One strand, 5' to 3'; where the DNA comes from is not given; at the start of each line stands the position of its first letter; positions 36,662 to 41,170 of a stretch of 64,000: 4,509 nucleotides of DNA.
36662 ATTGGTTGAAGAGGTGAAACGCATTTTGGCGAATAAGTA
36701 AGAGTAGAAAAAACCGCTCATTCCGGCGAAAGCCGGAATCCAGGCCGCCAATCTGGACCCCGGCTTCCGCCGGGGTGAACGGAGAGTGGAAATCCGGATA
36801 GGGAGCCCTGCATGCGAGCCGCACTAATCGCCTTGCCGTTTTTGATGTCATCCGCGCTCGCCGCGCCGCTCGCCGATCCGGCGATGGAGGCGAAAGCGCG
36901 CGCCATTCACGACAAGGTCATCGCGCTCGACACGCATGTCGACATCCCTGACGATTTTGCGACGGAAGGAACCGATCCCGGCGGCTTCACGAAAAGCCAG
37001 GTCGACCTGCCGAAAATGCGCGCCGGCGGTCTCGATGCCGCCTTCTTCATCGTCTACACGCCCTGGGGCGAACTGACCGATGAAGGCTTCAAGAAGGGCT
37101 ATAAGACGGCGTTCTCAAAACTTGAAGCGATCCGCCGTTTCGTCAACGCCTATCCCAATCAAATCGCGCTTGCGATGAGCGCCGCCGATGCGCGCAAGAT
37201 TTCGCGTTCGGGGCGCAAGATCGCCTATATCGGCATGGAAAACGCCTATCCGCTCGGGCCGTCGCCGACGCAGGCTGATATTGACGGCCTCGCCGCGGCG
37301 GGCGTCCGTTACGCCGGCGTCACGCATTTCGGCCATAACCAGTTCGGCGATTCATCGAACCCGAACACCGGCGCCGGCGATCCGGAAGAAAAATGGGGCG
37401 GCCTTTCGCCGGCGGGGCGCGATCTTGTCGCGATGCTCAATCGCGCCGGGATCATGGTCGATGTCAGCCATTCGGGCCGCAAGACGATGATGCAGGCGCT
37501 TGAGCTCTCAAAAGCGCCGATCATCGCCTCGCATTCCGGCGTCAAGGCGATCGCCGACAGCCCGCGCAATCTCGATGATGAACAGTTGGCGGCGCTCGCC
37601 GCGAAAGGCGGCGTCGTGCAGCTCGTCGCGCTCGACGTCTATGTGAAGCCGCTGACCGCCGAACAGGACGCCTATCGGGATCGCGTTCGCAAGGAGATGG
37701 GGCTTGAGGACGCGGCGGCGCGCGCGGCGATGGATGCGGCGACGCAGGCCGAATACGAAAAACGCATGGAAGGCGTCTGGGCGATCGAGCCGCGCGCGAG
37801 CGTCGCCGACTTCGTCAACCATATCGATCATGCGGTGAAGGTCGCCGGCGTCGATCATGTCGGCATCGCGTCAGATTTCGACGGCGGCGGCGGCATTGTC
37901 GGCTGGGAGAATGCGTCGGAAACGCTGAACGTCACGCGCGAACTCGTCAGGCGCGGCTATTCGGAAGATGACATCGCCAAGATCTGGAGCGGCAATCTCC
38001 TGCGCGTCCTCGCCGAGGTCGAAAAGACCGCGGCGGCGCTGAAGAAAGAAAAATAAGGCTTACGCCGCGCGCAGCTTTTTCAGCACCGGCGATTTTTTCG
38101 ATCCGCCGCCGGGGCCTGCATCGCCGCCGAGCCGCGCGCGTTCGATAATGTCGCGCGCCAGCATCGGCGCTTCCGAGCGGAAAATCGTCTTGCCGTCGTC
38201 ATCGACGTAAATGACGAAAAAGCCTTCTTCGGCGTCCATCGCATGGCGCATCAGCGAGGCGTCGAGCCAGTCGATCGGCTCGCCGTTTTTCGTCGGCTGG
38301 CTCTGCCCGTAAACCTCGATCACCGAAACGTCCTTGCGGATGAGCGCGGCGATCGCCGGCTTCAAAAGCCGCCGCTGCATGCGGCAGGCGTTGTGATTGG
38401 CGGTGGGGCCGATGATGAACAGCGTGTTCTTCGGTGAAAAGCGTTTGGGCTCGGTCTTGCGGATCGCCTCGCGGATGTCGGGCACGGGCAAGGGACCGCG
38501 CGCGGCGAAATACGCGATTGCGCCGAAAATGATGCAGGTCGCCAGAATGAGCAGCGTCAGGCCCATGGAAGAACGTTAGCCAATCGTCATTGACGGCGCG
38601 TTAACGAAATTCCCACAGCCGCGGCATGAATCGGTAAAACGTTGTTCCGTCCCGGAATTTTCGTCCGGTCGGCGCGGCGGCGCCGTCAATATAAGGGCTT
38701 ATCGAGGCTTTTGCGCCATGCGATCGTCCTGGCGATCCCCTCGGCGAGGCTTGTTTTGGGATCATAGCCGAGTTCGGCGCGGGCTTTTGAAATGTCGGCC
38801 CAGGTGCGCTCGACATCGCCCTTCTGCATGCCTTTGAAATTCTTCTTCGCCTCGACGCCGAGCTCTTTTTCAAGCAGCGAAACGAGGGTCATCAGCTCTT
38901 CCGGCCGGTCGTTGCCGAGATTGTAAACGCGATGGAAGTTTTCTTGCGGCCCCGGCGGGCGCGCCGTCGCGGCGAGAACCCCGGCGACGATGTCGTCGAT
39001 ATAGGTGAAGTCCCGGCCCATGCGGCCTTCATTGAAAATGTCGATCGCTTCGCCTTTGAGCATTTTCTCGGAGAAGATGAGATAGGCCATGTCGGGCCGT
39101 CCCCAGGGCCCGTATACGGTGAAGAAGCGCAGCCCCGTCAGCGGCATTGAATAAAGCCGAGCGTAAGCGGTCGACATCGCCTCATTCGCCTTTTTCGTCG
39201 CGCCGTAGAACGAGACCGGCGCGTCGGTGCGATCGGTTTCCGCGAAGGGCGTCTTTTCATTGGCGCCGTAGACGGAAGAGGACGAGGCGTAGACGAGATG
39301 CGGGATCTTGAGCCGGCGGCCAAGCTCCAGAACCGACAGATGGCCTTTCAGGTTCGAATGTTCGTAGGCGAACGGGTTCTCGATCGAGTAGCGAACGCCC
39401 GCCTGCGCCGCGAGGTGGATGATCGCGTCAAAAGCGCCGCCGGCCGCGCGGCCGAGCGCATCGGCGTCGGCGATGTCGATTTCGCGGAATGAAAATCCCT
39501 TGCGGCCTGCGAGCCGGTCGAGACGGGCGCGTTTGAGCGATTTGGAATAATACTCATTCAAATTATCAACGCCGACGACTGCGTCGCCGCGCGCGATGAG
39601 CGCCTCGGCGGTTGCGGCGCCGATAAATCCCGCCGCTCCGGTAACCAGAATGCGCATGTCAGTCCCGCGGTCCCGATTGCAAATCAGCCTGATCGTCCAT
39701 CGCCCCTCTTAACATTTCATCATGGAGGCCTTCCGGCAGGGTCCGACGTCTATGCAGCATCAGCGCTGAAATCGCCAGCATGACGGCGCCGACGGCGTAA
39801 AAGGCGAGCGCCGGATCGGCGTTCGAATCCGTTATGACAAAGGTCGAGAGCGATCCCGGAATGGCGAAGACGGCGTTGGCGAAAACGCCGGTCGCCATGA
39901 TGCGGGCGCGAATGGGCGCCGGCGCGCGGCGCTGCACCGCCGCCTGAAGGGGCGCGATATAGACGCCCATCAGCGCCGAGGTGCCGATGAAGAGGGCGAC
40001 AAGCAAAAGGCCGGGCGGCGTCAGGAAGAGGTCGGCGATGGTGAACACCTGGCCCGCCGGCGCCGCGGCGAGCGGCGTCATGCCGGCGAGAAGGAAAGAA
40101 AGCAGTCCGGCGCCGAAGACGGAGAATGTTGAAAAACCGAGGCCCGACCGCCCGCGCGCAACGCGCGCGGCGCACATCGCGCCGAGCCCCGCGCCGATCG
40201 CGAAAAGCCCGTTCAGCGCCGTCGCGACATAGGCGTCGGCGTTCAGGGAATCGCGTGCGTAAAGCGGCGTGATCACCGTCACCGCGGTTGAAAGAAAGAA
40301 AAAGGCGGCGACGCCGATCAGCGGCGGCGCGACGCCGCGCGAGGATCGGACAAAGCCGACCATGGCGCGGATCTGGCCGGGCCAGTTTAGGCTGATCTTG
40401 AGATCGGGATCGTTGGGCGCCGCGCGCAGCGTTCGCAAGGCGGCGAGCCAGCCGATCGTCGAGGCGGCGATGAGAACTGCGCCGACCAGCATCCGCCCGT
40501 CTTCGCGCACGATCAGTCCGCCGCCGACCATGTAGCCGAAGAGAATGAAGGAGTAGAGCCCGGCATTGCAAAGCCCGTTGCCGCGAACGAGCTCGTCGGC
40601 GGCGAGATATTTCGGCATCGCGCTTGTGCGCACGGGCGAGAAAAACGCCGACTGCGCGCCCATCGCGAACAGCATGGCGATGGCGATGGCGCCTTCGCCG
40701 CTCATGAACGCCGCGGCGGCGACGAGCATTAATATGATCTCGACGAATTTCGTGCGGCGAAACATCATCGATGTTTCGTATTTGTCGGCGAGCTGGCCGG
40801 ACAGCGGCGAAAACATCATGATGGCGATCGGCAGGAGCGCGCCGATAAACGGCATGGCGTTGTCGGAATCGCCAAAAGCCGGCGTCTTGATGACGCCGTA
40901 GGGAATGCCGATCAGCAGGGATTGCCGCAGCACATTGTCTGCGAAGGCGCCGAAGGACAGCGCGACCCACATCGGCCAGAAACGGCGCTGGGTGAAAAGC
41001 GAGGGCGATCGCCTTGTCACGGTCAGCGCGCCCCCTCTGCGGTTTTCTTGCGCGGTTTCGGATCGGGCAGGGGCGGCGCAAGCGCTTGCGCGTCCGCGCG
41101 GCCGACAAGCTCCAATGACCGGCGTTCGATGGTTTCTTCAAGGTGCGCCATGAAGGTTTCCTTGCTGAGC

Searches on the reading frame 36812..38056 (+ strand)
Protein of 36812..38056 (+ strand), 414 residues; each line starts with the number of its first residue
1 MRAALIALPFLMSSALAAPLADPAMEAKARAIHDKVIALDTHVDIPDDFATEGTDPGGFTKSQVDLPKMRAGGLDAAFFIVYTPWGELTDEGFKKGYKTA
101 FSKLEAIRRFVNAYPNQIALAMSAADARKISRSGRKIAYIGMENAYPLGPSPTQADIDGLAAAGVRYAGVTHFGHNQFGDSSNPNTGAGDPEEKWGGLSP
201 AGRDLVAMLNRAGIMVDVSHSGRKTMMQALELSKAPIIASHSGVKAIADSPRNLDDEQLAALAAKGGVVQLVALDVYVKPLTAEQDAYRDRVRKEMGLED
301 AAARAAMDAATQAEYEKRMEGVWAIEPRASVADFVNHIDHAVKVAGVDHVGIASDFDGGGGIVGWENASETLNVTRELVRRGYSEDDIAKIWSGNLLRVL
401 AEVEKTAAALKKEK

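Call 46: search_protein_families(library=pfam, proteins=[window:36812-38056:+], max_evalue=0.00001)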
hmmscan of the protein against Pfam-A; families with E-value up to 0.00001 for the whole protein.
window:36812-38056:+ (414 aa): 1 family
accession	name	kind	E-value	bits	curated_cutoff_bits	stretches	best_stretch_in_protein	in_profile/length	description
PF01244.27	Peptidase_M19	-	1.5e-94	317.2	26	1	32-401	2-318/319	Membrane dipeptidase (Peptidase family M19)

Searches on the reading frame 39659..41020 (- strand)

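Call 46: search_protein_families(library=pfam, proteins=[window:39659-41020:-], max_evalue=0.00001)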
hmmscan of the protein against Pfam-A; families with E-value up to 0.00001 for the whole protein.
window:39659-41020:- (453 aa): 2 families
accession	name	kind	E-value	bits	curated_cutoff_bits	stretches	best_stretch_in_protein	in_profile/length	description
PF07690.21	MFS_1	-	9e-11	41.7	33.4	1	23-387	3-344/347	Major Facilitator Superfamily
PF05977.19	MFS_3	-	8.6e-08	31.5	27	1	53-430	44-397/524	Transmembrane secretion effector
